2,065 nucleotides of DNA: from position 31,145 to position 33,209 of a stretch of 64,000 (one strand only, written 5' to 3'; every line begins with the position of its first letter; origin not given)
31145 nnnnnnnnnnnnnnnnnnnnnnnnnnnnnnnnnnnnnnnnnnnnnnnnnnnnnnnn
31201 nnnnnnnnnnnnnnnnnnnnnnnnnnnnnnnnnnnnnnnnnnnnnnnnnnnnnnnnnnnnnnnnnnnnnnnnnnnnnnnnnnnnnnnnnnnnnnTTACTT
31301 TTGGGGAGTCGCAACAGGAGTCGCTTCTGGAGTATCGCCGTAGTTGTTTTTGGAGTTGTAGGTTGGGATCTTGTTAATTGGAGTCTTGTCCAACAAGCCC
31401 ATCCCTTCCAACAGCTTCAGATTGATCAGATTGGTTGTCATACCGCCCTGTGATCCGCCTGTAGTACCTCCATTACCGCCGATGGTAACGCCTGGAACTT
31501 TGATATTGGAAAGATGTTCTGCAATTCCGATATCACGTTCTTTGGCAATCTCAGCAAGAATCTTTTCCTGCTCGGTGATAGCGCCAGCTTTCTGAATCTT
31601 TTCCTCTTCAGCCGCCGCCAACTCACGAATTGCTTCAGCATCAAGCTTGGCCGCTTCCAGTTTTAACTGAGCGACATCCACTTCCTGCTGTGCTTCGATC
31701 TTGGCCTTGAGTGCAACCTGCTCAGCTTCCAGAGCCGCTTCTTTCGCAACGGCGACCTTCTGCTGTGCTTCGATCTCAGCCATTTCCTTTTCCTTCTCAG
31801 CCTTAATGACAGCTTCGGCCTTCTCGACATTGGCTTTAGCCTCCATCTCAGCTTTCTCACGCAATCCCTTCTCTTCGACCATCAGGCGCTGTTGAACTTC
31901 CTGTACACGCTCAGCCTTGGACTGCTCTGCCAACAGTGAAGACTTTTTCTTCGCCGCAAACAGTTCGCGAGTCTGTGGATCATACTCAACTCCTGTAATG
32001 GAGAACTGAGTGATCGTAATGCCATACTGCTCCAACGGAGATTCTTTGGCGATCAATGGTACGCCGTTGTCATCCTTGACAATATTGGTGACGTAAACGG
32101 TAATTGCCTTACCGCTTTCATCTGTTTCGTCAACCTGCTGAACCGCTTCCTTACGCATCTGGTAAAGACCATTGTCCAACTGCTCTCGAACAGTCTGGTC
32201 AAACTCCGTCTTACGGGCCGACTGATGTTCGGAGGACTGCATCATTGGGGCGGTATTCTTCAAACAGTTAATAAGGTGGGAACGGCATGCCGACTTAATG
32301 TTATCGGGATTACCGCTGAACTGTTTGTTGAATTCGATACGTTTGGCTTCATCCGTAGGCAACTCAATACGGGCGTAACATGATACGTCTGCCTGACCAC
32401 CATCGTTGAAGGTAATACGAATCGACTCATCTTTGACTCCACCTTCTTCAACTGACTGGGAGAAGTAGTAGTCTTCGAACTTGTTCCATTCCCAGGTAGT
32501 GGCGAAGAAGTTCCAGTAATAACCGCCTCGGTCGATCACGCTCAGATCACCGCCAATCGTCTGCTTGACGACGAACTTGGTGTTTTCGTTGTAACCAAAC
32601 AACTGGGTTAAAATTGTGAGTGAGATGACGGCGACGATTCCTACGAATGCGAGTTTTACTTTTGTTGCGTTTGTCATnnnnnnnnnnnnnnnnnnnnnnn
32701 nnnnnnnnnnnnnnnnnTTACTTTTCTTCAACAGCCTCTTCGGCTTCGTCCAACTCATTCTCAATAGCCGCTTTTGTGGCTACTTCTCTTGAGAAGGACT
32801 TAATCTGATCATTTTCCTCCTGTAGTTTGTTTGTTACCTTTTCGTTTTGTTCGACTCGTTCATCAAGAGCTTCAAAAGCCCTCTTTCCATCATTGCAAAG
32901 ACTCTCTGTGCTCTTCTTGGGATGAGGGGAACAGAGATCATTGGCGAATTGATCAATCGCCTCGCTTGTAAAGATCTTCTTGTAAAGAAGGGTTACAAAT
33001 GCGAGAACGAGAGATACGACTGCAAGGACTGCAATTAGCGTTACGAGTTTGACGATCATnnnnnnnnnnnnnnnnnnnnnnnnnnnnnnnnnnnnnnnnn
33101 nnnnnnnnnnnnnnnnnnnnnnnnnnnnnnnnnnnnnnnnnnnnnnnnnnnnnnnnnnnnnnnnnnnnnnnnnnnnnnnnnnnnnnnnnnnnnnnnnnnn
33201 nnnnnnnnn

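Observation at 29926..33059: Membrane cluster: two type IV-pilin-like proteins plus an SPFH/flotillin-like protein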

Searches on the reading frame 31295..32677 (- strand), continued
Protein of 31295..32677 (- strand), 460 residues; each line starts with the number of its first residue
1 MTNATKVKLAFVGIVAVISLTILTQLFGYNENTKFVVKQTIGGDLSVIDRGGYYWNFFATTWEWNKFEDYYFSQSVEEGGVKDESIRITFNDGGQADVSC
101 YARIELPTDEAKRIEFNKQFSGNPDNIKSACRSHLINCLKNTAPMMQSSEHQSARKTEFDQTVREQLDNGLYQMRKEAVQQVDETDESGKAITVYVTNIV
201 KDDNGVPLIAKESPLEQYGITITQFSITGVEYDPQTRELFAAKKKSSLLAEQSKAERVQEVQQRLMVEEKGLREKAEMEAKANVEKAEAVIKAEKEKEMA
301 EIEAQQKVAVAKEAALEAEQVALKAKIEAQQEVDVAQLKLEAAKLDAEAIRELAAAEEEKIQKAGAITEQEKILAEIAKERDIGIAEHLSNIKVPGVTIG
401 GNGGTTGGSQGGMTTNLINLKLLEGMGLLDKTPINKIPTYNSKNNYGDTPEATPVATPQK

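Call 70: fold_search(model_id=the predicted structure, library=pdb)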
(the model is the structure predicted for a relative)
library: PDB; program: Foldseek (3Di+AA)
matches with E <= 10: 273; with E <= 0.001: 46
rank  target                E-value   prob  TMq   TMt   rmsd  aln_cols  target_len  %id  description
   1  7vhq_G                6.5e-09  1.00  0.33  0.49  10.9       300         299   11  Structural insights into the membrane microdomain organization by SPFH family proteins (released 2022-01-19)
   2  9vvg_A                8.7e-09  1.00  0.31  0.45  45.0       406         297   19  Cryo-EM structure of the erlin1/2 complex purified using GDN and CHS (released 2026-03-25)
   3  9bq2_A                3.1e-08  1.00  0.27  0.31  87.2       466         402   17  Structure of the flotillin complex in a native membrane environment (released 2024-07-24)
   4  9vvj_A                5.2e-08  1.00  0.33  0.48  44.5       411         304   18  Cryo-EM structure of the erlin1/2 complex purified using DDM and GDN (released 2026-03-25)
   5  8rrh_B                7.9e-08  1.00  0.34  0.49   9.7       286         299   12  The human prohibitin complex (released 2024-12-18)
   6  8rrh_A                8.9e-08  1.00  0.34  0.54  12.1       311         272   10  The human prohibitin complex (released 2024-12-18)
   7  9vvj_a                1.2e-07  1.00  0.34  0.49  43.3       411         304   16  Cryo-EM structure of the erlin1/2 complex purified using DDM and GDN (released 2026-03-25)
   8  9bq2_B                1.4e-07  1.00  0.30  0.32  63.6       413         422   14  Structure of the flotillin complex in a native membrane environment (released 2024-07-24)
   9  9vvg_a                2.5e-07  1.00  0.32  0.47  44.4       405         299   16  Cryo-EM structure of the erlin1/2 complex purified using GDN and CHS (released 2026-03-25)
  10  9o9z_a                3.5e-07  1.00  0.33  0.55  12.5       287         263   12  The human PHB1/2 complex (closed) (released 2025-10-22)
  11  7vhq_E                3.7e-07  1.00  0.30  0.47  14.3       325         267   12  Structural insights into the membrane microdomain organization by SPFH family proteins (released 2022-01-19)
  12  9z7u_C                5.3e-07  1.00  0.32  0.51   9.2       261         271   12  Human Stomatin - C8 Symmetry (released 2026-02-25)
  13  9oh9_A                5.7e-07  1.00  0.30  0.50   8.7       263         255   11  Human Stomatin Complex in Native Membrane Vesicles (released 2025-08-13)
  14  4v60_A                6.8e-07  1.00  0.30  0.19  69.7       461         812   15  The structure of rat liver vault at 3.5 angstrom resolution (released 2014-07-09)
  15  9l3g_a                6.8e-07  1.00  0.27  0.31  83.6       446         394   16  Structure of the flotillin complex (released 2025-12-24)
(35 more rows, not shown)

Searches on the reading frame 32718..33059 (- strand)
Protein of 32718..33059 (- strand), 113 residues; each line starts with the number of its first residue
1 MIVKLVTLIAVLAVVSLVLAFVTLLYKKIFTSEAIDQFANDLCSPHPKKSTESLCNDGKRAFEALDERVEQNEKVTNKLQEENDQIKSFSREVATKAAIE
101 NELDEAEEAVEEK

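Call 3: search_protein_families(library=pfam, proteins=[window:32718-33059:-], max_evalue=1)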
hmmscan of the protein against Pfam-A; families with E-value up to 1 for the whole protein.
window:32718-33059:- (113 aa): 8 families
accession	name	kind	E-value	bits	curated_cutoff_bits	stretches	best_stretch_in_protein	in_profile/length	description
PF06785.16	UPF0242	-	0.0056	17.2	33.5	1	5-113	41-148/194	Uncharacterised protein family (UPF0242) N-terminus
PF17082.10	Spc29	-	0.019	15.2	31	1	45-110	93-158/245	Spindle Pole Component 29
PF03304.18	Mlp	-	0.03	15.4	21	1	49-97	31-79/121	Mlp lipoprotein family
PF14584.11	DUF4446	-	0.036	14.5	27.4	1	10-85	4-77/150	Protein of unknown function (DUF4446)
PF03352.18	Adenine_glyco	-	0.086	13.1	25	1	12-109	32-130/177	Methyladenine glycosylase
PF16326.10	ABC_tran_CTD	-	0.21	12.2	32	1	59-113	7-60/69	ABC transporter C-terminal domain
PF04977.20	DivIC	-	0.22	11.8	28.9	1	58-100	15-58/80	Septum formation initiator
PF15807.10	MAP17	-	0.41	11.1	29.6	1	6-88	33-119/122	Membrane-associated protein 117 kDa, PDZK1-interacting protein 1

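Call 4: search_protein_families(library=ncbifam, proteins=[window:32718-33059:-], max_evalue=1)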
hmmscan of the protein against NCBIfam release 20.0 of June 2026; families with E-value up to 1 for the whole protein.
window:32718-33059:- (113 aa): 7 families
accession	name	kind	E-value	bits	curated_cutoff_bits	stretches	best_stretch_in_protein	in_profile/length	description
NF047550.1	LIC_12071_fam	equivalog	0.0028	17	350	1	8-100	221-311/337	LIC_12071 family protein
NF007973.0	PRK10697.1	equivalog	0.007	16.3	136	1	3-74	34-103/119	envelope stress response membrane protein PspC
NF050005.1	ABC_ATPase_Uup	equivalog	0.014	13.6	900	1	44-112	556-624/636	ATP-binding cassette ATPase Uup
NF008358.0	PRK11147.1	equivalog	0.022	13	936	1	45-112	553-620/635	ABC transporter ATP-binding protein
TIGR04316.1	dhbA_paeA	equivalog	0.046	13.3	300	1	52-109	16-72/250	2,3-dihydro-2,3-dihydroxybenzoate dehydrogenase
TIGR02596.1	TIGR02596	subfamily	0.1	12.6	70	1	5-44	3-42/196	Verru_Chthon cassette protein D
TIGR00916.1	2A0604s01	subfamily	0.14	11.7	148.6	1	8-43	91-126/231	SecD/SecF family protein translocase subunit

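Call 5: search_protein_families(library=phrogs, proteins=[window:32718-33059:-], max_evalue=0.1)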
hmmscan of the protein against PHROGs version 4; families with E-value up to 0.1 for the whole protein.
window:32718-33059:- (113 aa): 1 family
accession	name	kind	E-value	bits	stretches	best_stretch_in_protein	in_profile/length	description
phrog_89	-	lysis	0.06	14.3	1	8-112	3-78/143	Rz-like spanin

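Call 61: search_protein_families(library=padloc, proteins=[window:32718-33059:-], max_evalue=0.01)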
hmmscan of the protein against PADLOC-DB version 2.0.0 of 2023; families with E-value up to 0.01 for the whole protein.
window:32718-33059:- (113 aa): 0 families
